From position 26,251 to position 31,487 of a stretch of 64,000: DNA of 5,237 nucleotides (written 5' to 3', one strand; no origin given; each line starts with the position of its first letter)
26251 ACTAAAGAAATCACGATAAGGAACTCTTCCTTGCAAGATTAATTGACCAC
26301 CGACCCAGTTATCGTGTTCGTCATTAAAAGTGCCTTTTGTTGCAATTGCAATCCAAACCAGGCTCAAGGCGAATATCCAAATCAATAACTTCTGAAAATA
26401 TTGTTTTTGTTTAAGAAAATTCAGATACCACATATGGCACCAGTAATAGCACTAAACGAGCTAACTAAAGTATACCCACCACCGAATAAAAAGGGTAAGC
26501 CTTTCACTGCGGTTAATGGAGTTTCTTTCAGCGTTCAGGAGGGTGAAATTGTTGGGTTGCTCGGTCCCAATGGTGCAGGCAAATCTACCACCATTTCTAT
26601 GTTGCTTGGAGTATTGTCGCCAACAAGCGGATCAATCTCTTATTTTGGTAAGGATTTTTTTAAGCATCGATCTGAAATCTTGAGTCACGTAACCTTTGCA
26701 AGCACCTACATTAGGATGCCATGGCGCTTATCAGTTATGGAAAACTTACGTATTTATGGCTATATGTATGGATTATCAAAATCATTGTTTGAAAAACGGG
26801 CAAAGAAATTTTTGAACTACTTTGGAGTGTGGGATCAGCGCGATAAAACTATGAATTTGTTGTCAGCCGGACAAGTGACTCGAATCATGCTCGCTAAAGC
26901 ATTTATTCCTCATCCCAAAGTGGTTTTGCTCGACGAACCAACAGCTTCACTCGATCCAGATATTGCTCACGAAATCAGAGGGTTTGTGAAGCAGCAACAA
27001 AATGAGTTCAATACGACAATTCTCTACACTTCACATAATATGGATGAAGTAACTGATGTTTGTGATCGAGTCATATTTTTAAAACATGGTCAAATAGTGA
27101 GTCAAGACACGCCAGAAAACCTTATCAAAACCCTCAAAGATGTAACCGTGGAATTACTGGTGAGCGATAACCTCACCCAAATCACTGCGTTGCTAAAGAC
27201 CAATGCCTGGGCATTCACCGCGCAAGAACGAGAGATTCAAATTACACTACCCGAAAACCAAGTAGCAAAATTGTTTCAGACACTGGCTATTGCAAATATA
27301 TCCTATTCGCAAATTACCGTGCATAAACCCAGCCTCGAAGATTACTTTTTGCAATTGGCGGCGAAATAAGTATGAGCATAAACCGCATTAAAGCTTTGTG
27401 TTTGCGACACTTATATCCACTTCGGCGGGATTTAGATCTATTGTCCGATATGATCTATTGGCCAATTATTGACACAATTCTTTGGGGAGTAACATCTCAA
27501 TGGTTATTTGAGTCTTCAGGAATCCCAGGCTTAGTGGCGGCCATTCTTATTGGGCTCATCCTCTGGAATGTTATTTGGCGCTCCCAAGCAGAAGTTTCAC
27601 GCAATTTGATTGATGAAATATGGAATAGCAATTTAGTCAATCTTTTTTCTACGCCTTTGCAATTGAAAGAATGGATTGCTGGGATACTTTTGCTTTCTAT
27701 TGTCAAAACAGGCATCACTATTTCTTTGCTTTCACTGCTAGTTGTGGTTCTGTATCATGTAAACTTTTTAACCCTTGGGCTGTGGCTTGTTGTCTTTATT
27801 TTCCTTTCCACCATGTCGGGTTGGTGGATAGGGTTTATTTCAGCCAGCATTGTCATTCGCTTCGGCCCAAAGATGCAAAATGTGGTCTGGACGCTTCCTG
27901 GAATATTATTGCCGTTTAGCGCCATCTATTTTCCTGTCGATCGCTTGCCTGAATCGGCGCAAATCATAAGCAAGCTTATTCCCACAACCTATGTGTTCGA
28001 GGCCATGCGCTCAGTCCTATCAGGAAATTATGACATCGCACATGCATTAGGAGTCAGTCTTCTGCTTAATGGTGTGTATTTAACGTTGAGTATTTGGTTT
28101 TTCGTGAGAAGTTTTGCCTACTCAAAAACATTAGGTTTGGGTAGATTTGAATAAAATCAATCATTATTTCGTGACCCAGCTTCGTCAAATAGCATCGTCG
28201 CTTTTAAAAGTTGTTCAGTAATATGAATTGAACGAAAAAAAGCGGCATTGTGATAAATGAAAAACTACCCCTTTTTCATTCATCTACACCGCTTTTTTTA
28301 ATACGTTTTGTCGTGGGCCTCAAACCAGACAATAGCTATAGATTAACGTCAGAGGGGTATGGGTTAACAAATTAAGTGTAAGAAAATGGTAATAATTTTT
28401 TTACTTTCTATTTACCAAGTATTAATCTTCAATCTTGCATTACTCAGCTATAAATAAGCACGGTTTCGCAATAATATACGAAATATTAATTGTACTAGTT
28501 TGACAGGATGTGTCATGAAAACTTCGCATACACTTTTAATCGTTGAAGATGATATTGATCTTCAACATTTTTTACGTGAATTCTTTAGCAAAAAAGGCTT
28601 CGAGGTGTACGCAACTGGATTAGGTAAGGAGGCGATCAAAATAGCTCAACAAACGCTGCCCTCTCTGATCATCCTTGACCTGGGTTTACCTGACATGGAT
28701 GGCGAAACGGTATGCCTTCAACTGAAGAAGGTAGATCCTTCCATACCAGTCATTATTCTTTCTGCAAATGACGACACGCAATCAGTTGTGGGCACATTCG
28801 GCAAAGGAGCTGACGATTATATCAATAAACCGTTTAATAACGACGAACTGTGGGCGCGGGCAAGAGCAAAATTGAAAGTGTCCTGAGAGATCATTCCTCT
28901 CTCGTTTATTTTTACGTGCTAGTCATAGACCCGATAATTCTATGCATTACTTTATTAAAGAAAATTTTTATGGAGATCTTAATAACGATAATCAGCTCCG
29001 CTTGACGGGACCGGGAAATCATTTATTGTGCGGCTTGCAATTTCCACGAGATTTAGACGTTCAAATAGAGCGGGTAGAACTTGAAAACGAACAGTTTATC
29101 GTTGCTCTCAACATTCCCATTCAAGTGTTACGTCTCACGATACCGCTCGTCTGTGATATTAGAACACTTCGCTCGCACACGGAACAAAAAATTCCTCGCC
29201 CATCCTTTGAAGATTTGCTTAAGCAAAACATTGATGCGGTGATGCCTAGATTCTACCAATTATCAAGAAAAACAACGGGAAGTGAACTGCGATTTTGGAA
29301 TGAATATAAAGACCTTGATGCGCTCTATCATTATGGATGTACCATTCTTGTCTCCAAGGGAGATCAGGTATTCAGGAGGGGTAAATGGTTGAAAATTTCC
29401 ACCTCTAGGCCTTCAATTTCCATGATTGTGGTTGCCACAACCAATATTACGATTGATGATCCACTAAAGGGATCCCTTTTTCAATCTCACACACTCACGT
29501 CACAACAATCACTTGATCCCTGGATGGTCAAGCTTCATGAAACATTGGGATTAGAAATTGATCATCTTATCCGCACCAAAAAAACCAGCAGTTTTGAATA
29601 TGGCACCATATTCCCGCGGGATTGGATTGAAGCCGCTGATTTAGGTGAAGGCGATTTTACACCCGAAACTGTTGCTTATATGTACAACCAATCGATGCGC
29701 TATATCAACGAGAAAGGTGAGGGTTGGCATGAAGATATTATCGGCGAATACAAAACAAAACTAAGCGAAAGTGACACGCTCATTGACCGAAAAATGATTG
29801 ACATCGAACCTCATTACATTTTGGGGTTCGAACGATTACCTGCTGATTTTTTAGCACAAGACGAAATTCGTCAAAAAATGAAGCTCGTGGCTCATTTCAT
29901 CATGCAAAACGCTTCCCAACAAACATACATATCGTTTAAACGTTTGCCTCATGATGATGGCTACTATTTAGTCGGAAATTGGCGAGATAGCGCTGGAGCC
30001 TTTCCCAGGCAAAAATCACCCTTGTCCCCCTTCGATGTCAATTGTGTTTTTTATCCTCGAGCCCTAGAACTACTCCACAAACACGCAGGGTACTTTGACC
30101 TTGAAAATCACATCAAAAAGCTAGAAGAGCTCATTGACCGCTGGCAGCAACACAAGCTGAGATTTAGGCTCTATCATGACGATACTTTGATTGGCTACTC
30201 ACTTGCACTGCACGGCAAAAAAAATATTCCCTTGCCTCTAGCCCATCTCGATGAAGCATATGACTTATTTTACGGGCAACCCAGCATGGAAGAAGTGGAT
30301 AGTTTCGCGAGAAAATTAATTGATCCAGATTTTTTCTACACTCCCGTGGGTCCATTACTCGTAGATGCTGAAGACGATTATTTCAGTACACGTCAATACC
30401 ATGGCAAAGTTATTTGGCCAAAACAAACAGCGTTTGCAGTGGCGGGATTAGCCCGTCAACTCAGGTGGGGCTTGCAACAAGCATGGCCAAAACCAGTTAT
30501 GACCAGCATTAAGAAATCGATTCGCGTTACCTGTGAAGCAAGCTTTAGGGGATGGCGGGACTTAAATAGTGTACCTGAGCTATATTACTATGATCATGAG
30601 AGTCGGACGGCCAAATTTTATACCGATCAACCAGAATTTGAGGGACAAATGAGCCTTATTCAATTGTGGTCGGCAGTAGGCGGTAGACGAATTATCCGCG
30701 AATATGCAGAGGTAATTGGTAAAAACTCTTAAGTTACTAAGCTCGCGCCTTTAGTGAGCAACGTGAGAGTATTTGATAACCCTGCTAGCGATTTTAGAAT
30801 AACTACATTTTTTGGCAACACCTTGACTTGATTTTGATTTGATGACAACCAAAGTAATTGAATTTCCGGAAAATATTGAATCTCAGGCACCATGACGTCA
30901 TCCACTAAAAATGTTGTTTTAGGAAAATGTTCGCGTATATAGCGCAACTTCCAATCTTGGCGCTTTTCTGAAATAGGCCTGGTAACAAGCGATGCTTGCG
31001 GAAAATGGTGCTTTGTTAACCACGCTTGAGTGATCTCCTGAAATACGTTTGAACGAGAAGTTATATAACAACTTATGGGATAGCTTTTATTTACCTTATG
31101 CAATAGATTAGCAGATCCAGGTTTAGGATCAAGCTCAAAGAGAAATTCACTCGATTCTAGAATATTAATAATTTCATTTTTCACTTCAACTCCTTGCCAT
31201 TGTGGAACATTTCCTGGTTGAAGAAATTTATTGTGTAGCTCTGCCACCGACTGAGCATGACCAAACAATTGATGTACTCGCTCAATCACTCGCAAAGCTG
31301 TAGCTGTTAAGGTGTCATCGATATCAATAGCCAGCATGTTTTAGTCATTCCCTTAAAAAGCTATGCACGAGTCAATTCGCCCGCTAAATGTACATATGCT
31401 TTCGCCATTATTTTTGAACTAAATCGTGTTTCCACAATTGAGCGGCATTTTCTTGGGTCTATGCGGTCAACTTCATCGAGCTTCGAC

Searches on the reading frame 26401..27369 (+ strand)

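Call 48: search_protein_families(library=pfam, proteins=[window:26401-27369:+], max_evalue=0.001)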
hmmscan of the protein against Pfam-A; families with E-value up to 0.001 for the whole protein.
window:26401-27369:+ (322 aa): 3 families
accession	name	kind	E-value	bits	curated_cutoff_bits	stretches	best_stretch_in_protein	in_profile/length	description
PF00005.33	ABC_tran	-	8.1e-30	104.6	25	1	38-182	1-137/137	ABC transporter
PF13304.12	AAA_21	-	1.3e-10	42.2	27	1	169-214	253-300/304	AAA domain, putative AbiEii toxin, Type IV TA system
PF02463.25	SMC_N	-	0.00061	19.7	40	0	151-229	134-216/220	RecF/RecN/SMC N terminal domain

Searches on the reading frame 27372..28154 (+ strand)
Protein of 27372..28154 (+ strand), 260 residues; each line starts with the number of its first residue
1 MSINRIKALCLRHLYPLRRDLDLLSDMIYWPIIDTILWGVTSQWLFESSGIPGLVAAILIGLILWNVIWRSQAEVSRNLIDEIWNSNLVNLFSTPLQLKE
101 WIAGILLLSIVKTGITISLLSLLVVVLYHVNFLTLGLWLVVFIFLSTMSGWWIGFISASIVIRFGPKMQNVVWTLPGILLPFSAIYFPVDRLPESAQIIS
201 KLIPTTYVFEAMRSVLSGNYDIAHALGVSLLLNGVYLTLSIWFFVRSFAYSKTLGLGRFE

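Call 48: search_protein_families(library=pfam, proteins=[window:27372-28154:+], max_evalue=0.001)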
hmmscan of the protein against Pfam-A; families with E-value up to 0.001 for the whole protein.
window:27372-28154:+ (260 aa): 2 families
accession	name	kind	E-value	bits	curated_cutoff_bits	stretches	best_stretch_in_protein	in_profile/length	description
PF01061.29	ABC2_membrane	-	2.3e-09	37.5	26.9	1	27-215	20-209/211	ABC-2 type transporter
PF12698.13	ABC2_membrane_3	-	2.9e-06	27.1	31.6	1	56-242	161-347/347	ABC-2 family transporter protein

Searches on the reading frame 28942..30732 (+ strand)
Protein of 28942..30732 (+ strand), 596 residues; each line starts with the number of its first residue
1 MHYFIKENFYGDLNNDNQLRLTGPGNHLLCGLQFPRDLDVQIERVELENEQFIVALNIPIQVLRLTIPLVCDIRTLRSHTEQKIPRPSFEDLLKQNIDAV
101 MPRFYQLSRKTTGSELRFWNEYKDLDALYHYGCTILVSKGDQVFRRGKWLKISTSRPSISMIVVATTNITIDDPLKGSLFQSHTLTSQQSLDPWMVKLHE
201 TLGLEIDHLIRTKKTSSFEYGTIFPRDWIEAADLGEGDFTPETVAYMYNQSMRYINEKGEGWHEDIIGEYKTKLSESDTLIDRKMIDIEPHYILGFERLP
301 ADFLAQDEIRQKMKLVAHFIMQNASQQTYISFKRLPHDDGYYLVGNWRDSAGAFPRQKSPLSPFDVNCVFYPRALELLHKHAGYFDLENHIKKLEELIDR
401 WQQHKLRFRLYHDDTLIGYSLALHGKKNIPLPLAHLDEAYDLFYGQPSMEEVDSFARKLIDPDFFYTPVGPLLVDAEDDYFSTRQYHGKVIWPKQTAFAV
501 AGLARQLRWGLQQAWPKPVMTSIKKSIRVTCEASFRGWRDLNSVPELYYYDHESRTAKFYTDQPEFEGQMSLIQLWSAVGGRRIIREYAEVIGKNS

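Call 48: search_protein_families(library=pfam, proteins=[window:28942-30732:+], max_evalue=0.001)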
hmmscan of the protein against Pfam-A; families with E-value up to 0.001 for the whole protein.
window:28942-30732:+ (596 aa): 1 family
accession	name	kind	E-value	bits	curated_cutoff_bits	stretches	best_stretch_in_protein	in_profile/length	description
PF22422.2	MGH1-like_GH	-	1.8e-05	24.9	27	1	359-508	168-313/356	Mannosylglycerate hydrolase MGH1-like glycoside hydrolase domain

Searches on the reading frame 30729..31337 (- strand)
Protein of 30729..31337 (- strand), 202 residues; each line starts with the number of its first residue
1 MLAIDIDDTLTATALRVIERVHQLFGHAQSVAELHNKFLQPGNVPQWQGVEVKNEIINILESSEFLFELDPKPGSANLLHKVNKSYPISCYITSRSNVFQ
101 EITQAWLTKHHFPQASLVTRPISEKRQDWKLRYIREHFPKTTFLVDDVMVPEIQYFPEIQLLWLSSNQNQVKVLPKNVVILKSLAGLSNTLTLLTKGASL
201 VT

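Call 77: search_protein_families(library=pfam, proteins=[window:30729-31337:-], max_evalue=0.001)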
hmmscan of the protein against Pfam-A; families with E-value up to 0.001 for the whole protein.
window:30729-31337:- (202 aa): 2 families
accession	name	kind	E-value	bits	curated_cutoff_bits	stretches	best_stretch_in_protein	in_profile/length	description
PF24694.1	LNS2_PITM1-3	-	1.4e-06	28.8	27.7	1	83-138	35-90/124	PITM 1-3, LNS2 domain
PF06941.18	NT5C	-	0.00046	20.6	24.8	1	2-114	4-112/180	5' nucleotidase, deoxy (Pyrimidine), cytosolic type C protein (NT5C)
